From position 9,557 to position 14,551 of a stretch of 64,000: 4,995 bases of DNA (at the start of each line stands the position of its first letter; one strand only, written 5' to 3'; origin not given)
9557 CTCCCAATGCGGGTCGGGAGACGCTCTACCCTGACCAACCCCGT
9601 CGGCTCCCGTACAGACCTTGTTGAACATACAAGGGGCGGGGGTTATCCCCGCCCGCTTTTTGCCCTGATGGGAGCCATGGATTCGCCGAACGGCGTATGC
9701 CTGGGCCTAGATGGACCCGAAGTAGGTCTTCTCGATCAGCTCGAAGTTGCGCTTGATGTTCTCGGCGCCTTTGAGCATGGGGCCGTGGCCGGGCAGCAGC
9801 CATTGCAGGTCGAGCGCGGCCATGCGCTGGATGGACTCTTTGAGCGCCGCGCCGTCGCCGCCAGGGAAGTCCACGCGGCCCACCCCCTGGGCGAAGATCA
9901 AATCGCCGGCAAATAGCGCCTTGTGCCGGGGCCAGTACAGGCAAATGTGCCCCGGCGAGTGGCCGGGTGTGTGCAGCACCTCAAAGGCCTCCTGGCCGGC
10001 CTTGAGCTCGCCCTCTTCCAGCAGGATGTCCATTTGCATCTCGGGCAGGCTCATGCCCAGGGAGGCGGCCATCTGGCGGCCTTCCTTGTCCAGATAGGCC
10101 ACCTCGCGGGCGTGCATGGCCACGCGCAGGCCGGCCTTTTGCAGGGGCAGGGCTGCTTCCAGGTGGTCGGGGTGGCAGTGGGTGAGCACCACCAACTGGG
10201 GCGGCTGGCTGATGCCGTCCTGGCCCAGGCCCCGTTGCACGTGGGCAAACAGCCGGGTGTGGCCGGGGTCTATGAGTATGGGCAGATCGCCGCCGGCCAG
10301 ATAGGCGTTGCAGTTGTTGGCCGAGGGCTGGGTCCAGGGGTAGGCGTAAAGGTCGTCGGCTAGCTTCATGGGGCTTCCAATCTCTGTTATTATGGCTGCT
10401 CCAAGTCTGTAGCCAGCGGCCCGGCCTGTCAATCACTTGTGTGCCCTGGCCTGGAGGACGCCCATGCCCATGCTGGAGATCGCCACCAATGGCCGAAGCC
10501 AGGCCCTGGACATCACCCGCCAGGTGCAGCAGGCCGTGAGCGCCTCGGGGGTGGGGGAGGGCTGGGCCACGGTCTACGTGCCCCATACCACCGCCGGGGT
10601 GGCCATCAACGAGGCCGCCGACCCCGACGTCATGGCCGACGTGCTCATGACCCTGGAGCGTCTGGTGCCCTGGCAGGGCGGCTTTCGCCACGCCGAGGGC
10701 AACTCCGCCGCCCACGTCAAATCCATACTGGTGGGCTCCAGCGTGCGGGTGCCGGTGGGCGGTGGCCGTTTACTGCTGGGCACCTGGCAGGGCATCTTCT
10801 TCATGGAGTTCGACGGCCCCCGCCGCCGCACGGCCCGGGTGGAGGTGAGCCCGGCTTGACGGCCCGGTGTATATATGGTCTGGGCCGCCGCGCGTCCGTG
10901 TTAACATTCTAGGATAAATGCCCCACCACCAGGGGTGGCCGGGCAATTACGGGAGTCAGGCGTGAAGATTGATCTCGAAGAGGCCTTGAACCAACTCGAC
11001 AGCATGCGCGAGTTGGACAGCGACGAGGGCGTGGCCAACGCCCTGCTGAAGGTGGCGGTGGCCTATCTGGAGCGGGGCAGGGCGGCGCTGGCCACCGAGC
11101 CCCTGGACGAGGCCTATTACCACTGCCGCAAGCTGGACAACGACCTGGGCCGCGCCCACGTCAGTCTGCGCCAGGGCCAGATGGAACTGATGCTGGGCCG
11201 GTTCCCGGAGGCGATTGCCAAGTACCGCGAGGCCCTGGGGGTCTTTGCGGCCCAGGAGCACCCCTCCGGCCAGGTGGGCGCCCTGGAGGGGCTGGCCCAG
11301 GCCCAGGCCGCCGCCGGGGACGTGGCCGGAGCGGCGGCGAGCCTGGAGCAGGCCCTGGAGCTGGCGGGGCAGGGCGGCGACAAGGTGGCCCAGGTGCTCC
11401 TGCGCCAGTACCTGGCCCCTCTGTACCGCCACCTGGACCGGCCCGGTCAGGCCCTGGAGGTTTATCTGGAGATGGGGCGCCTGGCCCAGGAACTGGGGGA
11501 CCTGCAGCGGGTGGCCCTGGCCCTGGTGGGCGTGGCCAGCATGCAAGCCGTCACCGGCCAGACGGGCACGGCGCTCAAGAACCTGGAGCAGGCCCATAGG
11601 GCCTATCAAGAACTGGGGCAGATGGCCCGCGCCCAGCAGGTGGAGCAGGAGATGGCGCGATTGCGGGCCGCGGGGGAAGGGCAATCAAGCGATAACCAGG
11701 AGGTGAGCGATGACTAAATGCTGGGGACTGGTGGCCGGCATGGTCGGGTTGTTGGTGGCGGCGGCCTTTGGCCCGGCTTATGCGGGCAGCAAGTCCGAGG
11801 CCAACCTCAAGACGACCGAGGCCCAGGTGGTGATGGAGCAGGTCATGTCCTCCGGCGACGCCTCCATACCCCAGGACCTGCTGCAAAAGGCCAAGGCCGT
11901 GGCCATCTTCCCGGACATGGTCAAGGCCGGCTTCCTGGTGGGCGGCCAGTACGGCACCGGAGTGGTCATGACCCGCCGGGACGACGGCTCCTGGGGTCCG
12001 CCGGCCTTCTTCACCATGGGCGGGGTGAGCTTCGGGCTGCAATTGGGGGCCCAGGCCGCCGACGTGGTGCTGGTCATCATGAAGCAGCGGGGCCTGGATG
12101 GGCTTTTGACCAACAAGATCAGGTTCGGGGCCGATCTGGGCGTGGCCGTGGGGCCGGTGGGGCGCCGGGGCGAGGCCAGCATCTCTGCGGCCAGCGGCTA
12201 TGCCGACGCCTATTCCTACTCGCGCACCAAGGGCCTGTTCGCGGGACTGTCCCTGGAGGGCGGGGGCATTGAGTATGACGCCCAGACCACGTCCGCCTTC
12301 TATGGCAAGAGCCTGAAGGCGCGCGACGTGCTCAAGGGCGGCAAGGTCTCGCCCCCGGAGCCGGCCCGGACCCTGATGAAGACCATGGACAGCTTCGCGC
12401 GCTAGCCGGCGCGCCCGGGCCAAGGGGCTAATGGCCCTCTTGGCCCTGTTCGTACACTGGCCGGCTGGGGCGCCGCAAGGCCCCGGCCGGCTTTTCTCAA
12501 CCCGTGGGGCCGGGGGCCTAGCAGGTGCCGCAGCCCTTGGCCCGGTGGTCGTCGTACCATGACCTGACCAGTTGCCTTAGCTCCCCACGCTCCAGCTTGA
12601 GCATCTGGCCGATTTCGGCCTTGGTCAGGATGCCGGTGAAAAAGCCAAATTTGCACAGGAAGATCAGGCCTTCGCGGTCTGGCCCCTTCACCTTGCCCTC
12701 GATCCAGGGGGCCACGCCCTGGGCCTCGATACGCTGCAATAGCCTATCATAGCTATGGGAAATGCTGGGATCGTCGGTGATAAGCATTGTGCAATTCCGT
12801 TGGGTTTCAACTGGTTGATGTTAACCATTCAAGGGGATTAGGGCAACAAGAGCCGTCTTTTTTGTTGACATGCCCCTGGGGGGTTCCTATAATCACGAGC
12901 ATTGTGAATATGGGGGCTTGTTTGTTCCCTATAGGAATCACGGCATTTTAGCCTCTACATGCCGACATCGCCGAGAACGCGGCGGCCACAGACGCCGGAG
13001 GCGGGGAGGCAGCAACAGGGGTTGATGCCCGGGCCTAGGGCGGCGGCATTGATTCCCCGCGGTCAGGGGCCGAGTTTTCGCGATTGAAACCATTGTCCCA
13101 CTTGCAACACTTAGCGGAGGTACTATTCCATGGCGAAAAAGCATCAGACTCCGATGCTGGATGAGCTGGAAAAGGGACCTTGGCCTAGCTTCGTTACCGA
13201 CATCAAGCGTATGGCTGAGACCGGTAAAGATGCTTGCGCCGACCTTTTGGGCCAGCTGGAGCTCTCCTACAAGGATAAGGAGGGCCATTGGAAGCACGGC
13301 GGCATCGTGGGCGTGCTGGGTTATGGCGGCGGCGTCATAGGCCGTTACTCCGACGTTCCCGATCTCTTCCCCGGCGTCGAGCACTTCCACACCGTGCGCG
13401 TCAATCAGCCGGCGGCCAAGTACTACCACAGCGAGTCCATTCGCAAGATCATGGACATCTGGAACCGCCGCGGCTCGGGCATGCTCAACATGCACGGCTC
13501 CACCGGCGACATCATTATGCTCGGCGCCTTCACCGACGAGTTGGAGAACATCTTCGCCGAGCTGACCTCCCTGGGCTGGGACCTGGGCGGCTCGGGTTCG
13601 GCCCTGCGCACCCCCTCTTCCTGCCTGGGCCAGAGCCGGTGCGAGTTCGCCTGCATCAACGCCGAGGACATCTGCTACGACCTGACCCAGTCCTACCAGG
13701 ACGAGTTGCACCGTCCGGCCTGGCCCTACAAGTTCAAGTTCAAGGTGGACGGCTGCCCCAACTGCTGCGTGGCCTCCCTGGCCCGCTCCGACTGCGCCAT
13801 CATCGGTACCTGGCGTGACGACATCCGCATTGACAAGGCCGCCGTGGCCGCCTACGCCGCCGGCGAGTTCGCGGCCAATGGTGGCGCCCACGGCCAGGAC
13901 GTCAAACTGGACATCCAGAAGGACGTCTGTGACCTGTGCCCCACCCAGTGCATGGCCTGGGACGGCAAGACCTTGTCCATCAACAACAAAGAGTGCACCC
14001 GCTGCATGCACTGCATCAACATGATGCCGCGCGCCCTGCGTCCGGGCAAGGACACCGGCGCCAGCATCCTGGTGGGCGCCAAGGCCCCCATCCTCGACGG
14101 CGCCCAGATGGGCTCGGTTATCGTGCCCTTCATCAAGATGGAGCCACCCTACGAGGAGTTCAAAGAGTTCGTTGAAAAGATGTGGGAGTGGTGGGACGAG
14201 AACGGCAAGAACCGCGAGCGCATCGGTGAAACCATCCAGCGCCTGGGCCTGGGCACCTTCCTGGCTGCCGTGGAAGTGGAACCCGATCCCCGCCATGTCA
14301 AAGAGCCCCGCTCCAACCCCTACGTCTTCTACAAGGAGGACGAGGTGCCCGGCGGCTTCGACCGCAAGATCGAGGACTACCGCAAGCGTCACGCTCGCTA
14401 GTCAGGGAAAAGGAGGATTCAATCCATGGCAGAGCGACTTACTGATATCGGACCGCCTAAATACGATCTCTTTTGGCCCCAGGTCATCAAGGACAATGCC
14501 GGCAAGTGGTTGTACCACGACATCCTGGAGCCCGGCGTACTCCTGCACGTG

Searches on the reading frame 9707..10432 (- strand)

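Call 66: search_protein_families(library=pfam, proteins=[window:9707-10432:-], max_evalue=0.0001)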
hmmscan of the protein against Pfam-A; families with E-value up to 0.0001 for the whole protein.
window:9707-10432:- (241 aa): 3 families
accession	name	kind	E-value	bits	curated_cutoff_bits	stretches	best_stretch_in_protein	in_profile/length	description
PF00753.33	Lactamase_B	-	5.3e-25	88.9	22.7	1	39-216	4-196/196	Metallo-beta-lactamase superfamily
PF19583.5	ODP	-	3.2e-10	40.6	27.2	1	41-181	3-139/194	ODP family beta lactamase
PF12706.13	Lactamase_B_2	-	1.5e-06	28.4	27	1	52-158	3-116/200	Beta-lactamase superfamily domain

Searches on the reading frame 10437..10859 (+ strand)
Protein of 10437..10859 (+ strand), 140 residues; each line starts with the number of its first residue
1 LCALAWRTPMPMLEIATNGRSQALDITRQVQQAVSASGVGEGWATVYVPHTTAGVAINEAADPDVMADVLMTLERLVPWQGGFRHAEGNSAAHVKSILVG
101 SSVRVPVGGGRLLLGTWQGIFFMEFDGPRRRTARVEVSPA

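Call 66: search_protein_families(library=pfam, proteins=[window:10437-10859:+], max_evalue=0.0001)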
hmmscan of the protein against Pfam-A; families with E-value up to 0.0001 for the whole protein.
window:10437-10859:+ (140 aa): 1 family
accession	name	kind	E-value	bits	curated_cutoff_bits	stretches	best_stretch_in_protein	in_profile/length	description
PF01894.22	UPF0047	-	1.6e-42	144.8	27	1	25-136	1-116/117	Uncharacterised protein family UPF0047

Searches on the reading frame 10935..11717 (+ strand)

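Call 66: search_protein_families(library=pfam, proteins=[window:10935-11717:+], max_evalue=0.0001)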
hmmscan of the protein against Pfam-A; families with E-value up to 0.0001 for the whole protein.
window:10935-11717:+ (260 aa): 5 families
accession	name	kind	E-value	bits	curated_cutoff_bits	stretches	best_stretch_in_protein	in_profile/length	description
PF13424.12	TPR_12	-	1.5e-12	48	30.1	1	33-103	2-74/77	Tetratricopeptide repeat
PF14938.12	SNAP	-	2.5e-07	30.9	25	0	163-244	44-124/282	Soluble NSF attachment protein, SNAP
PF17874.7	TPR_MalT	-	9.9e-07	28.8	45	1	68-244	34-210/336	MalT-like TPR region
PF07719.23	TPR_2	-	1.4e-06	28.4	27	0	116-144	3-31/34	Tetratricopeptide repeat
PF13432.12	TPR_16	-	8.9e-05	23.3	32.7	0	71-101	28-58/65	Tetratricopeptide repeat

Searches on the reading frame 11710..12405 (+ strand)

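Call 66: search_protein_families(library=pfam, proteins=[window:11710-12405:+], max_evalue=0.0001)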
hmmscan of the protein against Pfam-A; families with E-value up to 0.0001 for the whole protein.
window:11710-12405:+ (231 aa): 1 family
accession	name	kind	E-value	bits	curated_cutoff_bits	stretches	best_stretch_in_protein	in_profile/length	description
PF04366.17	Ysc84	-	1.6e-37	128.6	25.1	1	105-228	2-126/127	Las17-binding protein actin regulator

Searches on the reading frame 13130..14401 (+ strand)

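Call 3: search_protein_families(library=pfam, proteins=[window:13130-14401:+])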
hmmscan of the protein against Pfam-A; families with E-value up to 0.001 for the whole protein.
window:13130-14401:+ (423 aa): 1 family
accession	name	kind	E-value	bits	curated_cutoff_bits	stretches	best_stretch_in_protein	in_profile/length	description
PF01077.27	NIR_SIR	-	2.1e-38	131.7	27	1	155-383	1-152/158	Nitrite and sulphite reductase 4Fe-4S domain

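Call 4: search_protein_families(library=ncbifam, proteins=[window:13130-14401:+])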
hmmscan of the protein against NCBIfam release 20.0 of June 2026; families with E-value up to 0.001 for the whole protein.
window:13130-14401:+ (423 aa): 5 families
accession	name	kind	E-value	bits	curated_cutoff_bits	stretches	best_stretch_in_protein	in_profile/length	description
TIGR02064.1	dsrA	equivalog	2e-176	586.7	392.85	1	10-415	1-401/402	dissimilatory-type sulfite reductase subunit alpha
TIGR02066.1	dsrB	equivalog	5.9e-33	114.3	341.5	1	84-399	28-329/341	dissimilatory-type sulfite reductase subunit beta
NF011565.0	PRK14989.1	subfamily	4.1e-06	25.1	883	1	127-227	602-698/847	nitrite reductase large subunit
NF007125.0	PRK09566.1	equivalog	7.3e-06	24.7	594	1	158-260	390-481/513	ferredoxin--nitrite reductase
TIGR02374.1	nitri_red_nirB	equivalog_domain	6.3e-05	21.6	578.35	1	101-227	573-693/794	nitrite reductase large subunit NirB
